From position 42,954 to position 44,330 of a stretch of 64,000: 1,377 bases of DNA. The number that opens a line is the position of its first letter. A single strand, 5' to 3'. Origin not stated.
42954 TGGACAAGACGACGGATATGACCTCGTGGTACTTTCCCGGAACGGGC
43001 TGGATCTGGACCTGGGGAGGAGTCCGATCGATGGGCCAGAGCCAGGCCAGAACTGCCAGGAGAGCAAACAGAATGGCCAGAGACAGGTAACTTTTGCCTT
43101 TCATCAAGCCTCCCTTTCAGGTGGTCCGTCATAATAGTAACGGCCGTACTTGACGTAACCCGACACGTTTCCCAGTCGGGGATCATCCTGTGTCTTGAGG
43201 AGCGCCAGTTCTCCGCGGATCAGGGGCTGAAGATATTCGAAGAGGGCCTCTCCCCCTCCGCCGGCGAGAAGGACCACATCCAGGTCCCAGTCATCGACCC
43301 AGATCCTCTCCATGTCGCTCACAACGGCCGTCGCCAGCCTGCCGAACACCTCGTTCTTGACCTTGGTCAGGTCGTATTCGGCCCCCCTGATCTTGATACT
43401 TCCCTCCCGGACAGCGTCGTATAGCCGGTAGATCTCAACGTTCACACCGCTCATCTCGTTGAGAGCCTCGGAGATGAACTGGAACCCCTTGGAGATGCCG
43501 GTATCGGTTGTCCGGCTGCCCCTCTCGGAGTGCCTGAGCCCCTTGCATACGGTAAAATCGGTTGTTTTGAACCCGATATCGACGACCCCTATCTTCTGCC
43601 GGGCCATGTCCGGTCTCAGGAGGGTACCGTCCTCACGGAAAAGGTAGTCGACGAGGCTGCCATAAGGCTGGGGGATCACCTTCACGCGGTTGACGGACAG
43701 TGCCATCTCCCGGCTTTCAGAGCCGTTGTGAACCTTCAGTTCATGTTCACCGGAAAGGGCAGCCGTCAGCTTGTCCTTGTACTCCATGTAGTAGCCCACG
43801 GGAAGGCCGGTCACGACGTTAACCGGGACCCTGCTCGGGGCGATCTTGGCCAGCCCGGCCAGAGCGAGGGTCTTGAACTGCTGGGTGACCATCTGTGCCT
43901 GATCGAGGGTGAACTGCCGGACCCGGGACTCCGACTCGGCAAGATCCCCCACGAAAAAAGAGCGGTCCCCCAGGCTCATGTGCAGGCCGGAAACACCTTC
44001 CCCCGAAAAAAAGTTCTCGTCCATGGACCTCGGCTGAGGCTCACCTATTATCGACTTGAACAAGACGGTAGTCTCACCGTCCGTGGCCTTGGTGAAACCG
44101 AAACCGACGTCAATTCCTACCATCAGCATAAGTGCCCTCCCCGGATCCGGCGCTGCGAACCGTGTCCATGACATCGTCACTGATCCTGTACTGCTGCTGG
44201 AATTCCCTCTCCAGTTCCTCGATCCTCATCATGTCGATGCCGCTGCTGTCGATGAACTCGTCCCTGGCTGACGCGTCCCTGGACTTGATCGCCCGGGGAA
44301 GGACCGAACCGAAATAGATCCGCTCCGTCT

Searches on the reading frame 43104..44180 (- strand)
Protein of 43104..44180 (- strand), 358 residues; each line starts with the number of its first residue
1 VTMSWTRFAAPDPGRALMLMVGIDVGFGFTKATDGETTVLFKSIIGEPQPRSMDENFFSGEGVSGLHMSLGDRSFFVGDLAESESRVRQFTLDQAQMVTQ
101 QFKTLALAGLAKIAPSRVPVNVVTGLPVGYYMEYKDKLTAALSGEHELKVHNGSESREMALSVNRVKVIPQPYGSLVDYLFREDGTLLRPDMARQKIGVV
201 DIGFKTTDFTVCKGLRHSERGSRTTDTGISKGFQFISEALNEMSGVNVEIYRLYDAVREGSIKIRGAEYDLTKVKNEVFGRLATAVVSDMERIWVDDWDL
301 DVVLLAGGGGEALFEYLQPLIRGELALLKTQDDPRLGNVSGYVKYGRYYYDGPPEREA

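Call 95: search_protein_families(library=pfam, proteins=[window:43104-44180:-], max_evalue=0.00001)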
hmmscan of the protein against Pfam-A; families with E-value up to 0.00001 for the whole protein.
window:43104-44180:- (358 aa): 2 families
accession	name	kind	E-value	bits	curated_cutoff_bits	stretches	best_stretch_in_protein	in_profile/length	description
PF17989.7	ALP_N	-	8.5e-36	123.8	26.3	1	22-174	1-148/148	Actin like proteins N terminal domain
PF21522.3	MreB-like_C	-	6.7e-16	59.4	27.8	1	199-317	1-121/123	Archaeal actin homologue MreB-like, C-terminal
